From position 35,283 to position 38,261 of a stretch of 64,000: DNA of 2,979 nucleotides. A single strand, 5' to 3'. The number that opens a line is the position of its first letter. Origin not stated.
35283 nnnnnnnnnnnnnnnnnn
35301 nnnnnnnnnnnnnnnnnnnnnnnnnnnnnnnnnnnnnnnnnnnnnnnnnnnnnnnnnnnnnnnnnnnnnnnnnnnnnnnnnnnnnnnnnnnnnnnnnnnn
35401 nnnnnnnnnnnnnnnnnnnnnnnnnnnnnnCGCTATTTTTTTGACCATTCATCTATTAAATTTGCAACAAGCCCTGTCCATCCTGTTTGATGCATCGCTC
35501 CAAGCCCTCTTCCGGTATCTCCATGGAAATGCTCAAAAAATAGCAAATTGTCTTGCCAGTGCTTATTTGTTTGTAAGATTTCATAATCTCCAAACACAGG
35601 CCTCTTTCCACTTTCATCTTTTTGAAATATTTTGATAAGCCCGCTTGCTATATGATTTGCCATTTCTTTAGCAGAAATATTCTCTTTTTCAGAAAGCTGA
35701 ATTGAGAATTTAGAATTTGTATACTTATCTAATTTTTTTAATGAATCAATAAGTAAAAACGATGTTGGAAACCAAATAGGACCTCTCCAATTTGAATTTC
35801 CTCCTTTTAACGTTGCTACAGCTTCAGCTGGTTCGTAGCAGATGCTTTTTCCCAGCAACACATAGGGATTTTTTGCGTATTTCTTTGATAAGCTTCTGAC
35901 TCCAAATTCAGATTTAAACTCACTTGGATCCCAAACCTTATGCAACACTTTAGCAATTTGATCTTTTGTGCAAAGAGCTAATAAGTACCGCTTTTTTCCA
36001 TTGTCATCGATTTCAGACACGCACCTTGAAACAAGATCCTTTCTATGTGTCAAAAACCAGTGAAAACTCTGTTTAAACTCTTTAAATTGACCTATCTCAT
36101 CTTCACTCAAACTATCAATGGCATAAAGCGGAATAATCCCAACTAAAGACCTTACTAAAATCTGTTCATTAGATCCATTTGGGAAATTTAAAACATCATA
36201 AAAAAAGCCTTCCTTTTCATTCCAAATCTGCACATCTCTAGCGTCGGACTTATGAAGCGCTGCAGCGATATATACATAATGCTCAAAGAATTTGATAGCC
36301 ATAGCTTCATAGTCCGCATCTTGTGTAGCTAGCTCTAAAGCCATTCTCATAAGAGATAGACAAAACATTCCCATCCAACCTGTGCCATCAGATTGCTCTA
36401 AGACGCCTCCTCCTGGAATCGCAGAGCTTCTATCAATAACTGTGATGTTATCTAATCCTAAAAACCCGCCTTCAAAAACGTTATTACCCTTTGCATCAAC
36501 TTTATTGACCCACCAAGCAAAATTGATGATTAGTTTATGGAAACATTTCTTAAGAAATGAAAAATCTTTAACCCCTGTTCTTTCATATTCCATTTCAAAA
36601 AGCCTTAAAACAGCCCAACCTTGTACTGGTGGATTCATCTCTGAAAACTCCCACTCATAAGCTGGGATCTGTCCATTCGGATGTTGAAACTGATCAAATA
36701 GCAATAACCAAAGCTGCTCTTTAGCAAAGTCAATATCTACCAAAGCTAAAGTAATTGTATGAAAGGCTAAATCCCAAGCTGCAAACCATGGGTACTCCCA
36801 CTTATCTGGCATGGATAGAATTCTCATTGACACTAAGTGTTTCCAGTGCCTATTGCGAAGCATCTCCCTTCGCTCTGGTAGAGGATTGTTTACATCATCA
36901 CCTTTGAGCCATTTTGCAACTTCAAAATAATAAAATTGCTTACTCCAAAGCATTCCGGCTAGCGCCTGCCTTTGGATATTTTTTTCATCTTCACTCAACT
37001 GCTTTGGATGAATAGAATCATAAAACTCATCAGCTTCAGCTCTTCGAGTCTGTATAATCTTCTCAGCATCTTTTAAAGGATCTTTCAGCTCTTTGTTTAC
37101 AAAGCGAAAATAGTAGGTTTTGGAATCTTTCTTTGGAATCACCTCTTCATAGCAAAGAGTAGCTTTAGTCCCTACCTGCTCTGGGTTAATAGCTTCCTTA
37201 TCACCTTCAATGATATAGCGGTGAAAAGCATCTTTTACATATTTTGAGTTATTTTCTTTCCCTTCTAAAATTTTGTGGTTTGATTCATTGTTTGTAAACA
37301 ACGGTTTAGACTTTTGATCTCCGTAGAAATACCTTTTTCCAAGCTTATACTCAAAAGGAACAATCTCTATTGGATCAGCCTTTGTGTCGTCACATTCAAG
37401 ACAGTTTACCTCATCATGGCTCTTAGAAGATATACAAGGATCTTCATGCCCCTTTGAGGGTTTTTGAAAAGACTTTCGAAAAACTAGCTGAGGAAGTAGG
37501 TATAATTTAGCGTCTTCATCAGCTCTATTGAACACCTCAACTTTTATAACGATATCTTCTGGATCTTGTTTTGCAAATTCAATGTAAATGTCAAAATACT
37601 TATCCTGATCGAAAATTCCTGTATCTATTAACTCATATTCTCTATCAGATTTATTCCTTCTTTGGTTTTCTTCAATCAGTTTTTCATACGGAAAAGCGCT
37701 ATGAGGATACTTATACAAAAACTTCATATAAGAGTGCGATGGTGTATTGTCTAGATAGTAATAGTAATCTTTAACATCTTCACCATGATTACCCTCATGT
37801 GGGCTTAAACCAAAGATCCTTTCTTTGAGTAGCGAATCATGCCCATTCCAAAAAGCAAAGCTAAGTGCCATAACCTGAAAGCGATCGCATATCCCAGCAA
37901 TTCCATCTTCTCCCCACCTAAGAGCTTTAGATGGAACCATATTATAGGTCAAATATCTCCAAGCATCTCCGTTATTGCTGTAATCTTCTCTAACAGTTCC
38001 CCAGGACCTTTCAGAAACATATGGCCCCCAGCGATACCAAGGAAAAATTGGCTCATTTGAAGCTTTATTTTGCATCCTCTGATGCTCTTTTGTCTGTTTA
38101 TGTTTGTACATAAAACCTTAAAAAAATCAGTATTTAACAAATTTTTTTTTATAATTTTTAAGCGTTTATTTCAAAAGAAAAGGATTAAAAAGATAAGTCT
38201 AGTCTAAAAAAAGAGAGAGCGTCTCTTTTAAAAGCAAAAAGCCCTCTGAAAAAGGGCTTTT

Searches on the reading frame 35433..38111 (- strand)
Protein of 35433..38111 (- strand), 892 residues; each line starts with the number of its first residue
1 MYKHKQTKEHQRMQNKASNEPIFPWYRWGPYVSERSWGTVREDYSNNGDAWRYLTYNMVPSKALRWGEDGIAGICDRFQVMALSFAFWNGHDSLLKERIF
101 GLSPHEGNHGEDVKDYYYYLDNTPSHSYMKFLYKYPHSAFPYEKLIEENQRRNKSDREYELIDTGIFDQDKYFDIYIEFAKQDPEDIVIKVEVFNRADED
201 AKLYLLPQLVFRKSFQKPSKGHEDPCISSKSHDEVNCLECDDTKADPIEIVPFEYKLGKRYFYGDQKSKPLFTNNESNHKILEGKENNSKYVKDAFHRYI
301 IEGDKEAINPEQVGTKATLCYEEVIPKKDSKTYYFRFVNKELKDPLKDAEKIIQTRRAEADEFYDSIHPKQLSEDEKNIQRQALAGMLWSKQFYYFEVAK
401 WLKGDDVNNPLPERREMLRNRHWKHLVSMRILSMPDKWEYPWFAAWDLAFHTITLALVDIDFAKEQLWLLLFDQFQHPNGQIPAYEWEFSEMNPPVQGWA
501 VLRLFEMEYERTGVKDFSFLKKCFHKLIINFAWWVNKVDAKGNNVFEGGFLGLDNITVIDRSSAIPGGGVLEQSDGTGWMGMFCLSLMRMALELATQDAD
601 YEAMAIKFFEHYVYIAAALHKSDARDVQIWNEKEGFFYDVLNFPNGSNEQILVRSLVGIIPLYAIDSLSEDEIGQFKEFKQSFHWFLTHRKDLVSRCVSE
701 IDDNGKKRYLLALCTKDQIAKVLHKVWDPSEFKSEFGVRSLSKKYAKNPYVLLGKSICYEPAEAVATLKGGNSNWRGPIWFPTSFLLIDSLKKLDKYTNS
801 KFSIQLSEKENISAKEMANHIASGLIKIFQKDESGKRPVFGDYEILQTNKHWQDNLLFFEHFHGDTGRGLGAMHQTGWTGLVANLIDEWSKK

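Call 17: search_protein_families(library=pfam, proteins=[window:35433-38111:-], max_evalue=0.001)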
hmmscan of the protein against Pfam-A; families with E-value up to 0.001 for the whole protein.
window:35433-38111:- (892 aa): 2 families
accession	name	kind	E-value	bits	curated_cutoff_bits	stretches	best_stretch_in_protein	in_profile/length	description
PF22422.2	MGH1-like_GH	-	4.5e-18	66.4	27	2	440-670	1-254/356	Mannosylglycerate hydrolase MGH1-like glycoside hydrolase domain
PF03200.22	Glyco_hydro_63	-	7.8e-09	35.3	22.4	0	716-798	363-430/492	Glycosyl hydrolase family 63 C-terminal domain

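Call 19: find_related_loci(query=window:35433-38111:-, collection=genome_contigs, flank=10000)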
Query window:35433-38111:- (892 aa) in genome_contigs; peptide patterns used: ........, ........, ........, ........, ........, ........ (x = any residue, [..] = any of these).
600 stretches matched a pattern (row limit reached: there are more); 599 encode a relative of the query (tblastn E <= 1e-3); the best 80 are kept; 80 distinct loci.
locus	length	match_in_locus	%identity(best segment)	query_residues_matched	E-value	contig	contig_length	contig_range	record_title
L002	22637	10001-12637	62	3-889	0e+0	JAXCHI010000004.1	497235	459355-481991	MAG: Candidatus Algichlamydia australiensis isolate Cla049 contig_4, whole genome shotgun sequence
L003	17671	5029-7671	62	8-891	0e+0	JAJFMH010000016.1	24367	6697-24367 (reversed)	MAG: Chlamydiae bacterium isolate OFTM179 OFTM179_15, whole genome shotgun sequence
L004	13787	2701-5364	59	5-891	0e+0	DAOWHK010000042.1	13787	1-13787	MAG TPA_asm: Parachlamydiales bacterium isolate CSMAG_2015 CSMAG_2015_k141_2769623_length_13787_cov_10.3518, whole genom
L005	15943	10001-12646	59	7-889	0e+0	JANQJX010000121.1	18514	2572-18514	MAG: Simkania sp. isolate PL25a_bin.130 k99_4021054, whole genome shotgun sequence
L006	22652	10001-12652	58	5-889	0e+0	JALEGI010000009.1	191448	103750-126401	MAG: Simkaniaceae bacterium isolate CC_bin22 k97_49123, whole genome shotgun sequence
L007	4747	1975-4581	60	6-890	0e+0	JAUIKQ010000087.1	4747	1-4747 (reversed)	MAG: Chlamydiia bacterium isolate Co_bin.367 NODE_103860_length_4747_cov_0.844589, whole genome shotgun sequence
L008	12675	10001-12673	58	6-891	0e+0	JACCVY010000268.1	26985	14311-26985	MAG: Blastocatellia bacterium isolate MGR_bin138 SD2897-2912_k127_6938109, whole genome shotgun sequence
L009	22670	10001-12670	56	7-891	0e+0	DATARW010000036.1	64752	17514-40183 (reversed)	MAG TPA_asm: Pyrinomonadaceae bacterium isolate SMAG_U5504 k141_2051454, whole genome shotgun sequence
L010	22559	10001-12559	59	25-888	0e+0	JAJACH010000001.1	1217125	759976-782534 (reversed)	MAG: Chlamydiia bacterium isolate P_S1_54 SP1CHLAM54_1, whole genome shotgun sequence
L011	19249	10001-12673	56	3-891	0e+0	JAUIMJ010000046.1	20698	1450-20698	MAG: bacterium isolate Co_bin.93 NODE_14514_length_20698_cov_1.011716, whole genome shotgun sequence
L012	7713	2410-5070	57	7-891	0e+0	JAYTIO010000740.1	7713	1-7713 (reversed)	MAG: Pedosphaera sp. isolate GFS_2771 GFS_2771_739, whole genome shotgun sequence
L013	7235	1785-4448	55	7-891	0e+0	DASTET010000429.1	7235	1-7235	MAG TPA_asm: Blastocatellia bacterium isolate SMAG_U854 k141_974589, whole genome shotgun sequence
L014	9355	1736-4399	56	7-891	0e+0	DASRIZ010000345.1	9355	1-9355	MAG TPA_asm: Blastocatellia bacterium isolate SMAG_U10123 k141_3234655, whole genome shotgun sequence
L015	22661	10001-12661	56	7-891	0e+0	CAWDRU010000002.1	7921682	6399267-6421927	MAG: Blastocatellia bacterium isolate MFD04935.bin.1.50 genome assembly, contig: contig_540, whole genome shotgun sequen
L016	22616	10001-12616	56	20-891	0e+0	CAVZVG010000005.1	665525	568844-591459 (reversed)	MAG: uncultured Gammaproteobacteria bacterium isolate MFD02416.bin.1.7 genome assembly, contig: contig_35673, whole geno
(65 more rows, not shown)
